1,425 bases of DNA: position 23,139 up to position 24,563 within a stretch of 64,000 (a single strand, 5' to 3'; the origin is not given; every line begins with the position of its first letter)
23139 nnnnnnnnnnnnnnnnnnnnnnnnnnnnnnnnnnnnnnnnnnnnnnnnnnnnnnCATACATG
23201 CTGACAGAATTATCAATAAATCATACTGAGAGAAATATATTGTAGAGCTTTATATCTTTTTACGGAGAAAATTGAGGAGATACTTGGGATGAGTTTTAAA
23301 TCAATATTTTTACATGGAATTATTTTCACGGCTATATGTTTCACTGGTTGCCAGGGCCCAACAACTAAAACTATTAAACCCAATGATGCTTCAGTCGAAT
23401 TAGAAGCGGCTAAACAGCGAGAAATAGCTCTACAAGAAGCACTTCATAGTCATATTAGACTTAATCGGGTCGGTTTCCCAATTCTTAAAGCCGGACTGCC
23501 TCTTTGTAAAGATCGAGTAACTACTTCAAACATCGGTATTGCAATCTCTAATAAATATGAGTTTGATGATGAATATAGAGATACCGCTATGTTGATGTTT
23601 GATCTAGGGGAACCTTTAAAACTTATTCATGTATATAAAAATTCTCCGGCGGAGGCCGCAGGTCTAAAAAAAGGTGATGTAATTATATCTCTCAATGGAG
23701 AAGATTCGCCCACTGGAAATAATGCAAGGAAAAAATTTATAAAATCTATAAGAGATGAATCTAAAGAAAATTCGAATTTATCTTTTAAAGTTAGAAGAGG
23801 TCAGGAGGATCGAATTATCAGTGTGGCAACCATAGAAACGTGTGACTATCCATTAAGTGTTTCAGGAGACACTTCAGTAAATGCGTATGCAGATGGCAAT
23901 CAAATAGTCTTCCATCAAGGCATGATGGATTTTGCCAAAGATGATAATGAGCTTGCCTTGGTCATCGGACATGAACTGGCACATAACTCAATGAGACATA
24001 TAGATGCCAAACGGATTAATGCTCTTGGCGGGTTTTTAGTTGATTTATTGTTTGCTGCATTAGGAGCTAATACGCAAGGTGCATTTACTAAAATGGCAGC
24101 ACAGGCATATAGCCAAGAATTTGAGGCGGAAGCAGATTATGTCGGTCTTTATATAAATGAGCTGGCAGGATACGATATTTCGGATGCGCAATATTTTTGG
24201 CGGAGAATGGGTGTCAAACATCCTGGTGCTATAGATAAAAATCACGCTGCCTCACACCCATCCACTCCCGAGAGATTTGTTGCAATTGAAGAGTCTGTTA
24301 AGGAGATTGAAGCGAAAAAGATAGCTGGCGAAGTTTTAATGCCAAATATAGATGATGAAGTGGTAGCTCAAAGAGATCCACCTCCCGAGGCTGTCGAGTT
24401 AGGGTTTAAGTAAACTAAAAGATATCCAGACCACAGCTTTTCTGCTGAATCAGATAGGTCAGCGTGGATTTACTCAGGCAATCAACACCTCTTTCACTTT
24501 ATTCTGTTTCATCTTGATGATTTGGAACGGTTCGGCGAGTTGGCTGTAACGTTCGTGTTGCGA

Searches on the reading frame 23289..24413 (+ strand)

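Call 45: search_protein_families(library=ncbifam, max_evalue=1e-10, proteins=[window:23289-24413:+])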
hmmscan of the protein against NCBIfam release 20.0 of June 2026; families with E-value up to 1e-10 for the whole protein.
window:23289-24413:+ (374 aa): 1 family
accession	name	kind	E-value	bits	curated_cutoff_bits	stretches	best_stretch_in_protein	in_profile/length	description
NF052400.1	M48_BAM_BepA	equivalog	1.6e-11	43.7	570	0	194-307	98-226/483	beta-barrel assembly-enhancing protease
